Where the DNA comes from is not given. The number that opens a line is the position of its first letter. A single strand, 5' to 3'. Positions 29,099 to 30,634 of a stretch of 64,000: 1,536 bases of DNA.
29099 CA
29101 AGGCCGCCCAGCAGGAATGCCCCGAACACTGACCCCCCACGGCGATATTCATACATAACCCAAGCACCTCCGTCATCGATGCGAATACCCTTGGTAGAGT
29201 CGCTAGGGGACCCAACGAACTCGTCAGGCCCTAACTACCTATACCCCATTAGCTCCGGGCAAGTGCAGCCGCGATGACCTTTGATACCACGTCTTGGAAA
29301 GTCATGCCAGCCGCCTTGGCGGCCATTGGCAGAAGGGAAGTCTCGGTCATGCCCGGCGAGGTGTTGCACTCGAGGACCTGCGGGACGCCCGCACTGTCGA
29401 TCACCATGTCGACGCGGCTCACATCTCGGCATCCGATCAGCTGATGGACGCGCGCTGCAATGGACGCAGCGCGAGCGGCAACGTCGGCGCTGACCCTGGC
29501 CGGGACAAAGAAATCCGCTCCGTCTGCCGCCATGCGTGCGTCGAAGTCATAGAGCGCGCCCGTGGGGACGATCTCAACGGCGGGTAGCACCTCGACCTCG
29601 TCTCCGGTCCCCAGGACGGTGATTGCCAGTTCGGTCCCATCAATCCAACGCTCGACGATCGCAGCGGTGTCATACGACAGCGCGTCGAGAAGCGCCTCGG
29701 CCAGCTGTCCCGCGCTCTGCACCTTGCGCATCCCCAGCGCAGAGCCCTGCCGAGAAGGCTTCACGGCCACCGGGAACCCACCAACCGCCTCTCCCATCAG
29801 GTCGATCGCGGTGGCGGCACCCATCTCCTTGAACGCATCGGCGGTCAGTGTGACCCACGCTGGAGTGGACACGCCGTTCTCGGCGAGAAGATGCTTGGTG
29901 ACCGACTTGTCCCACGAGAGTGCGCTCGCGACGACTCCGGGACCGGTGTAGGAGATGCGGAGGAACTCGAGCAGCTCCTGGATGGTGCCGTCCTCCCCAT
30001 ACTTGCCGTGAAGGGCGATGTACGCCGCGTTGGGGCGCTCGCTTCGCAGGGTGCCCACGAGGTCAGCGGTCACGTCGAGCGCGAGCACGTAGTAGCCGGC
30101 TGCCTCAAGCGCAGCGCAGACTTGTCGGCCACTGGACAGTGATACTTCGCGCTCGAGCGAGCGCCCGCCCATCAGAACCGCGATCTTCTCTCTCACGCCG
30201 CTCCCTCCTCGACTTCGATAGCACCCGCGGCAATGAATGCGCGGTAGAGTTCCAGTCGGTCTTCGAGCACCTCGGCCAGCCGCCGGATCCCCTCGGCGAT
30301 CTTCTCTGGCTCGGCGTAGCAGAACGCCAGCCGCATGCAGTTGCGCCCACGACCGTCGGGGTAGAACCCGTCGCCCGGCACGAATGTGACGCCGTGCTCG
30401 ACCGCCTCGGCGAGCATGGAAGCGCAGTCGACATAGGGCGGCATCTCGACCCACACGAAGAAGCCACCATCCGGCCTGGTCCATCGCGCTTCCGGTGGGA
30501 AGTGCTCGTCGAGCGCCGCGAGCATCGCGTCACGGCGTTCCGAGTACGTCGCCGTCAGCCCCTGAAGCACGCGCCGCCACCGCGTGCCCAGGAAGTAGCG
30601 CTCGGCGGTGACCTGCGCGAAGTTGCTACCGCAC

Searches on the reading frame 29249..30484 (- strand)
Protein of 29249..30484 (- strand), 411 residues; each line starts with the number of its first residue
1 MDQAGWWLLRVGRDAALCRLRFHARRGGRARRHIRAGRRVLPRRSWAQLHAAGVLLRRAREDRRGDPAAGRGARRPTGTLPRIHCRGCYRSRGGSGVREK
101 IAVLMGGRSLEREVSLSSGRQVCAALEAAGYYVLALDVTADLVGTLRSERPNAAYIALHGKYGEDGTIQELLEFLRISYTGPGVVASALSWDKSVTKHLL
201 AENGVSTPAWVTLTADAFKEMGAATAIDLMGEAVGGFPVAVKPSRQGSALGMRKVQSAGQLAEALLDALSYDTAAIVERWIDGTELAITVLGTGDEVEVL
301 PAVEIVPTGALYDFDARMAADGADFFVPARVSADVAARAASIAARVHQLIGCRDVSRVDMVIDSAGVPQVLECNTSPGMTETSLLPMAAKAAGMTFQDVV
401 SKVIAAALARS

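Call 5: search_protein_families(library=pfam, proteins=[window:29249-30484:-])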
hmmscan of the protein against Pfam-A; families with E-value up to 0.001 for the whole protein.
window:29249-30484:- (411 aa): 6 families
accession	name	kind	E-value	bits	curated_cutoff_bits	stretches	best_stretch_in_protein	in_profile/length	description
PF07478.18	Dala_Dala_lig_C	-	8.2e-52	176.1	24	1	199-404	1-203/204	D-ala D-ala ligase C-terminus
PF01820.27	Dala_Dala_lig_N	-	5e-20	72.7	34.6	2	152-182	91-121/121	D-ala D-ala ligase N-terminus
PF13535.11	ATP-grasp_4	-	0.00015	21.9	27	0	237-374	3-149/160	ATP-grasp domain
PF02222.28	ATP-grasp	-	0.00029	21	27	1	199-358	2-145/179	ATP-grasp domain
PF14397.11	ATPgrasp_ST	-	0.00054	19.7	31.4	0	339-381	218-260/278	Sugar-transfer associated ATP-grasp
PF03133.20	TTL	-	0.00071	19.3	20.1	1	339-401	221-281/292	Tubulin-tyrosine ligase family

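Call 8: search_protein_families(library=ncbifam, proteins=[window:29249-30484:-])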
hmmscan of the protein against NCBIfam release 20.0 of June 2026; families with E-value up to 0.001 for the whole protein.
window:29249-30484:- (411 aa): 40 families (the best 25 are shown)
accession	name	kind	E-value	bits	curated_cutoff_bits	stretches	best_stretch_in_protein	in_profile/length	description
NF002378.0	PRK01372.1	subfamily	2.4e-98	328.6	243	1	99-409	7-303/305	D-alanine--D-alanine ligase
TIGR01205.1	D_ala_D_alaTIGR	subfamily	5.4e-79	265.5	245.65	1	100-407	1-317/318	D-alanine--D-alanine ligase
NF002528.0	PRK01966.1-4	subfamily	8.3e-72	242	262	2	152-410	101-361/366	D-alanine--D-alanine ligase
NF011169.0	PRK14571.1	equivalog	1.4e-65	221.6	404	1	100-409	2-297/300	D-alanyl-alanine synthetase A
NF002527.0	PRK01966.1-3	equivalog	1.4e-58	198.7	310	1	152-408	78-329/332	D-alanine--D-alanine ligase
NF011170.0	PRK14572.1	equivalog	3e-58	197.6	489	1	153-411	91-349/351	D-alanyl-alanine synthetase A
NF000091.3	D_ala_D_ser_VanG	exception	4.6e-57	193.4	495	1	153-407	96-343/344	D-alanine--D-serine ligase VanG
NF002525.0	PRK01966.1-1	equivalog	5.3e-53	180.3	457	1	157-410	105-353/364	D-alanine--D-alanine ligase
NF002526.0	PRK01966.1-2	equivalog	3.3e-52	177.5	449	1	152-410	95-350/362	D-alanine--D-alanine ligase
NF011167.0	PRK14569.1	equivalog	4.2e-48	164.2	410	1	98-406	3-294/296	D-alanyl-alanine synthetase A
NF000207.3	D_ala_D_ser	equivalog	3e-46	158.1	520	1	150-407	89-339/342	D-alanine--D-serine ligase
NF000206.1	D_ala_D_lac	equivalog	1.7e-45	155.5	550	1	151-408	91-341/342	D-alanine--(R)-lactate ligase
NF002529.0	PRK01966.1-5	equivalog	1.1e-44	152.8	472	1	155-406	90-335/348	D-alanine--D-alanine ligase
NF000372.1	D_ala_D_lac_VanI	exception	1.6e-40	139.5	700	1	155-408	95-341/341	D-alanine--(R)-lactate ligase VanI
NF012217.1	D_ala_D_lac_VanA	exception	9.8e-39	133.5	775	1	152-408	92-341/343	D-alanine--(R)-lactate ligase VanA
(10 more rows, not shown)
